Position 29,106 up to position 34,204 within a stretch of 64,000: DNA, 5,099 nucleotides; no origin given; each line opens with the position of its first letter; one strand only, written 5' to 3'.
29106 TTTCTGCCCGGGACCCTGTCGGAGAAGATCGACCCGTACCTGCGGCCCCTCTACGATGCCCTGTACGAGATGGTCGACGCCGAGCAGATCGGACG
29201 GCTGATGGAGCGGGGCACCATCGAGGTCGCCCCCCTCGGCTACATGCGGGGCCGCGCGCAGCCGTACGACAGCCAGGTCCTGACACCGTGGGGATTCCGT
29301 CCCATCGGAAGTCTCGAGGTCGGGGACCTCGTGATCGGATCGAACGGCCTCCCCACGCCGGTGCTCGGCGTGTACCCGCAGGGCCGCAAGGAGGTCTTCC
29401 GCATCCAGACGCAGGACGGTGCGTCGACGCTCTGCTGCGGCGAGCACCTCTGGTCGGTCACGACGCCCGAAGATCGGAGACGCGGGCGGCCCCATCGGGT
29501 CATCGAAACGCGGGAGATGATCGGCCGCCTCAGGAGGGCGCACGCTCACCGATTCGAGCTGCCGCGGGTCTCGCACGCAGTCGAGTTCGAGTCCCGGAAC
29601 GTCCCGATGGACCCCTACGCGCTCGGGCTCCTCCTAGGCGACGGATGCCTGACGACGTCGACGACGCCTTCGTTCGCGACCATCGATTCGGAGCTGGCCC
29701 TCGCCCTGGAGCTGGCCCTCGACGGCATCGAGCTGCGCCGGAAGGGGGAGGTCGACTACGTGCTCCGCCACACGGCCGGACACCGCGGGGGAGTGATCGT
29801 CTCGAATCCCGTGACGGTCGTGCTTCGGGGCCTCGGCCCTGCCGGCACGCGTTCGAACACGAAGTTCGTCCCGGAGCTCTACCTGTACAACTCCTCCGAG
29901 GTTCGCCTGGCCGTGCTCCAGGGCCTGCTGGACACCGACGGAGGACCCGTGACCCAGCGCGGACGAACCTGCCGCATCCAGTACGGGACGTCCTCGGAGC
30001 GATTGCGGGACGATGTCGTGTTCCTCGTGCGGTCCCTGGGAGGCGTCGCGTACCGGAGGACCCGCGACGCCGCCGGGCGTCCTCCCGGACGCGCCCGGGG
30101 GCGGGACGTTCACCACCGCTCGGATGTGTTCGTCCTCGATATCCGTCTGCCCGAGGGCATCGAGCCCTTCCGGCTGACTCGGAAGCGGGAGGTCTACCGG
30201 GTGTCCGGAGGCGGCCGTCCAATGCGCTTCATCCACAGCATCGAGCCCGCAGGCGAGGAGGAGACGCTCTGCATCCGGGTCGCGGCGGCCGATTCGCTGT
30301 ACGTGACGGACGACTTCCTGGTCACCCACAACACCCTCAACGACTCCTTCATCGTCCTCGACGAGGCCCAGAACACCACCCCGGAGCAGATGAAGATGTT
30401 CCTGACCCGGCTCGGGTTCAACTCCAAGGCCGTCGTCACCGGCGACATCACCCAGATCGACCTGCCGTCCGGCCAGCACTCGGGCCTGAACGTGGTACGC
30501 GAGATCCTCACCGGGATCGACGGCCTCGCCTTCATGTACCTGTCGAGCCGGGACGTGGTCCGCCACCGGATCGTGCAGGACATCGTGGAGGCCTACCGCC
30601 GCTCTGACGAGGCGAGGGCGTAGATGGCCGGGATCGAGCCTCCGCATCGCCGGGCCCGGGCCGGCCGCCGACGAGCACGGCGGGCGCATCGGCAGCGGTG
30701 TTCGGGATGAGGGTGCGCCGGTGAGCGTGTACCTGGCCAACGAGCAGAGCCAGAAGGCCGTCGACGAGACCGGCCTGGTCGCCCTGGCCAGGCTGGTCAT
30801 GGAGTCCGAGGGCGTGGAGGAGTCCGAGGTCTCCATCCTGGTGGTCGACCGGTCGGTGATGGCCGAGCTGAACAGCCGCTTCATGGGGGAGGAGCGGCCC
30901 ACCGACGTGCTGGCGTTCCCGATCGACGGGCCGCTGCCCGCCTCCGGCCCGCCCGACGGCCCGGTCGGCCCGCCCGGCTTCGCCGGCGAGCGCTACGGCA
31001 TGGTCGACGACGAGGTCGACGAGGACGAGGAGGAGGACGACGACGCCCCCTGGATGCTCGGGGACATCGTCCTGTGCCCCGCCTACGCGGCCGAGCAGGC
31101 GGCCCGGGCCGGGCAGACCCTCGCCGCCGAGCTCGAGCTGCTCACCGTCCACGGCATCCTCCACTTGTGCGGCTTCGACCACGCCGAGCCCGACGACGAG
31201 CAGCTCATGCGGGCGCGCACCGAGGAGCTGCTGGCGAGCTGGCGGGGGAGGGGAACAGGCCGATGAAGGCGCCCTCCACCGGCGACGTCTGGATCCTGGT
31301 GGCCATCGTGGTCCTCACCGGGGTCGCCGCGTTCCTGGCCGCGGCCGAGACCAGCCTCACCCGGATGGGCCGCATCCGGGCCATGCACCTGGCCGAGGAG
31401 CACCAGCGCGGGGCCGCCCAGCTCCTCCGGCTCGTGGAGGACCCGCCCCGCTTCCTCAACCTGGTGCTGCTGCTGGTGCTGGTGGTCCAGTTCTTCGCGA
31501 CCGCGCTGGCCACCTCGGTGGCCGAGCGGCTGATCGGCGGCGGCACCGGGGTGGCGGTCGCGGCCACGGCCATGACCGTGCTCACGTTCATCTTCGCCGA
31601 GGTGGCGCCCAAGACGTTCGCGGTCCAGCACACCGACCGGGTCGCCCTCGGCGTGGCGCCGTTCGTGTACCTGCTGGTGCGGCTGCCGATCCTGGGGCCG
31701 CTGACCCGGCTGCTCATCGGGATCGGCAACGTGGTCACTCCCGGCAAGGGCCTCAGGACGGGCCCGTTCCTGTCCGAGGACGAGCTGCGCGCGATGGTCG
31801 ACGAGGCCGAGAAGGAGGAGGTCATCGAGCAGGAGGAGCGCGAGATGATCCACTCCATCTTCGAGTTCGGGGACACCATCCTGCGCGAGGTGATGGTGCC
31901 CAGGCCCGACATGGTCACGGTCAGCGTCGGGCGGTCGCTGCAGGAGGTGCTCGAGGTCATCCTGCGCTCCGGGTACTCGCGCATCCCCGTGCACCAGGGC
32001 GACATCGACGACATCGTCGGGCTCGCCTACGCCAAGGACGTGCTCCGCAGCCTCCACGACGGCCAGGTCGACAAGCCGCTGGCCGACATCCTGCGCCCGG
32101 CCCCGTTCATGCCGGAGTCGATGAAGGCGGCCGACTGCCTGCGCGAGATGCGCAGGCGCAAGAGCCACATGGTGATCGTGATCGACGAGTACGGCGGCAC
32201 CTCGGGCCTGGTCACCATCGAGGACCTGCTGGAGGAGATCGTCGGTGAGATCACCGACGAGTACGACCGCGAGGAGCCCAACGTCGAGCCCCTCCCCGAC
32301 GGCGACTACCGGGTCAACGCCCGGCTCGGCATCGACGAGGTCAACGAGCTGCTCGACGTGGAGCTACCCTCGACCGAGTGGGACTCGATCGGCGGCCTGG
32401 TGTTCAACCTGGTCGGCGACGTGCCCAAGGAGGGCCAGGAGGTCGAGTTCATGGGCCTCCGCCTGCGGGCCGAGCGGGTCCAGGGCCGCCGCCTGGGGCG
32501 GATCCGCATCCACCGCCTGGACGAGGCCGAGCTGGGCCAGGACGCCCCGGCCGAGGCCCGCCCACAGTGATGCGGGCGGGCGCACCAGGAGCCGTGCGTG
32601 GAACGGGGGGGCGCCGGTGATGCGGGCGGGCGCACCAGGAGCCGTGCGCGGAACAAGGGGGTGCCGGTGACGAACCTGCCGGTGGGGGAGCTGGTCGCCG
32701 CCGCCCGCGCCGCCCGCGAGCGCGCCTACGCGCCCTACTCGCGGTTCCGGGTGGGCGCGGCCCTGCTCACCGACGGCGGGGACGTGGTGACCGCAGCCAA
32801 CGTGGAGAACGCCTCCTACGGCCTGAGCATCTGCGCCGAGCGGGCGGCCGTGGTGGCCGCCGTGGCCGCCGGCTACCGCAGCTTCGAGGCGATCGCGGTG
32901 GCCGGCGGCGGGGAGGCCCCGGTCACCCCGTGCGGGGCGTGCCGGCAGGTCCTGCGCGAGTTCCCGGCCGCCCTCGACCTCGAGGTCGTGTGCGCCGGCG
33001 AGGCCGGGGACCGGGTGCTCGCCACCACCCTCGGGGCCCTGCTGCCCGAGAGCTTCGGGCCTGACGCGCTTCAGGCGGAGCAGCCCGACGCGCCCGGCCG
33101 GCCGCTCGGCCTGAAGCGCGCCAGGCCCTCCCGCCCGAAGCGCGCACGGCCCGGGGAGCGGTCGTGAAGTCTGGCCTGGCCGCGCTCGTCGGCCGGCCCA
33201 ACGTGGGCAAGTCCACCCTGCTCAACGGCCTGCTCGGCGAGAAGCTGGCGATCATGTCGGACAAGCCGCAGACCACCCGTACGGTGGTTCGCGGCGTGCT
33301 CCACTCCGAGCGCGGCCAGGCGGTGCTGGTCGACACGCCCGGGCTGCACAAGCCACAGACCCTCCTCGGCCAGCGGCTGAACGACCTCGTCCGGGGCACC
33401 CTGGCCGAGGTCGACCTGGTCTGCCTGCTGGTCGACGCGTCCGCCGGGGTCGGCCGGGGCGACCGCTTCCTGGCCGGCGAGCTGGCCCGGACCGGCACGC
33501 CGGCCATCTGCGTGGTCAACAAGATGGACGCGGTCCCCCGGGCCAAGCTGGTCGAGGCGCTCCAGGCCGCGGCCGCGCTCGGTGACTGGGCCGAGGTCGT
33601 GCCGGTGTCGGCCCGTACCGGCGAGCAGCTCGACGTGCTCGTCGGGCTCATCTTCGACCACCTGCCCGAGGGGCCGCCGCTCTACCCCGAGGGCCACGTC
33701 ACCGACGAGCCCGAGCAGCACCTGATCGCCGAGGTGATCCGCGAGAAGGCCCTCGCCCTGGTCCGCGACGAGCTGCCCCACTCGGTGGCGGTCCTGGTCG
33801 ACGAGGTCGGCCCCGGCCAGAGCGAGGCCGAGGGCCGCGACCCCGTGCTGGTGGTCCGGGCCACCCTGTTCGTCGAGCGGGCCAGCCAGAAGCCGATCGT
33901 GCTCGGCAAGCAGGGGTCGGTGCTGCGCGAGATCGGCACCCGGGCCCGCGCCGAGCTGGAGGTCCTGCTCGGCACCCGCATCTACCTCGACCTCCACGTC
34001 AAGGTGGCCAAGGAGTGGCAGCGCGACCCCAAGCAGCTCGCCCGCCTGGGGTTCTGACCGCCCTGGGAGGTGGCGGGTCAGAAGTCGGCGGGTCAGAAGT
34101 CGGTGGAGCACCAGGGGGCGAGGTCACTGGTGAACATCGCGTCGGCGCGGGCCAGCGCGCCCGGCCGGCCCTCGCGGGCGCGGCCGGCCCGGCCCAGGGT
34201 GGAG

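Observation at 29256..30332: PhoH is split by a full-length class-3-type (WCT) intein with a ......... homing endonuclease and an Ala1 N-terminus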

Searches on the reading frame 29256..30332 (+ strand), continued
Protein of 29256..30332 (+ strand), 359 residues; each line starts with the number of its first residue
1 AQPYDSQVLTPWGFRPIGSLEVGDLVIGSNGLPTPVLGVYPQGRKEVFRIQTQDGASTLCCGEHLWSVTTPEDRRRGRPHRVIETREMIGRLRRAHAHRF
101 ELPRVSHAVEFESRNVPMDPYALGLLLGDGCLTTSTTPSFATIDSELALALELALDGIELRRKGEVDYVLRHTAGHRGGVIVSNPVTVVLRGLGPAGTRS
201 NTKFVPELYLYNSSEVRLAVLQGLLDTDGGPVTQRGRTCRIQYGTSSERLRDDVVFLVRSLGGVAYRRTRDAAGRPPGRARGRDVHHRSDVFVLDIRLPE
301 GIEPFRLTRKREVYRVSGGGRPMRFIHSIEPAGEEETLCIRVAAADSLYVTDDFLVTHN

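Call 58: get_annotated_region(hit=H6, flank=300)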
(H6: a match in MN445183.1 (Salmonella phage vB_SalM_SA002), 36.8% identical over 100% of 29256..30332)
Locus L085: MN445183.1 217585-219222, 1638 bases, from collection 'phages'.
description: Salmonella phage vB_SalM_SA002, complete genome.
organism: Salmonella phage vB_SalM_SA002 (NCBI taxid 2739752)
taxonomy: Viruses; Duplodnaviria; Heunggongvirae; Uroviricota; Caudoviricetes
host: Salmonella enterica subsp. enterica serovar Heidelberg; source: sewage; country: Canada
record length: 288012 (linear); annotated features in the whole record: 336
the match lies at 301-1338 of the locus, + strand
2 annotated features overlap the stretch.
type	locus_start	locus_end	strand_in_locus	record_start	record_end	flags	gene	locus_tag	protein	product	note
CDS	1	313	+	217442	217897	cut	-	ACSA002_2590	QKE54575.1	putative RAD2/SF2 helicase 1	MGA_259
CDS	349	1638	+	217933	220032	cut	-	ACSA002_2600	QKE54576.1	putative RAD2/SF2 helicase 2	MGA_260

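Call 59: get_annotated_region(hit=H10, flank=300)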
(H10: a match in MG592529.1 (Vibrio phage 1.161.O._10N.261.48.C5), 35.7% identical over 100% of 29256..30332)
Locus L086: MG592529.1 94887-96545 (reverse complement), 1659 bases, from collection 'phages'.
description: Vibrio phage 1.161.O._10N.261.48.C5, partial genome.
organism: Vibrio phage 1.161.O._10N.261.48.C5 (NCBI taxid 1881340)
taxonomy: Viruses; Duplodnaviria; Heunggongvirae; Uroviricota; Caudoviricetes
host: Vibrio lentus; source: iron chloride precipitation of 0.2um-filtered seawater, resuspended in oxalate solution; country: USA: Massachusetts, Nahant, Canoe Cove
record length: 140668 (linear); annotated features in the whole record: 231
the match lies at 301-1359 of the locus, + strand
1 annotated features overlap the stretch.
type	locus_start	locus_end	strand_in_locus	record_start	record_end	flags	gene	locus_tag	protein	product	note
CDS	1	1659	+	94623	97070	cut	-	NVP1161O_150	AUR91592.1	hedgehog/hint domain protein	NVP1161O_150; InterPro:IPR028992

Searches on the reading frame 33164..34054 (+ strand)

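Call 36: search_protein_families(library=pfam, proteins=[window:33164-34054:+], max_evalue=0.00001)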
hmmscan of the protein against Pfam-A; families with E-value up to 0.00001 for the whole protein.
window:33164-34054:+ (297 aa): 6 families
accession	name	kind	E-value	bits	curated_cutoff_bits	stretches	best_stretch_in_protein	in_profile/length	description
PF01926.29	MMR_HSR1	-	2.1e-23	83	21.9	1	7-120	3-113/113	50S ribosome-binding GTPase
PF07650.23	KH_2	-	2.2e-14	53.5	22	1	203-286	1-78/78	KH domain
PF02421.24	FeoB_N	-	1.7e-12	47.5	27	1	7-160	4-153/156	Ferrous iron transport protein B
PF00009.33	GTP_EFTU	-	5.3e-12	46.1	26.5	1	54-168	72-187/188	Elongation factor Tu GTP binding domain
PF00350.29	Dynamin_N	-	3.4e-11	43.9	27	0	49-121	99-168/168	Dynamin family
PF03193.22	RsgA_GTPase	-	1.4e-10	41.7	30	0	3-65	106-172/174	RsgA GTPase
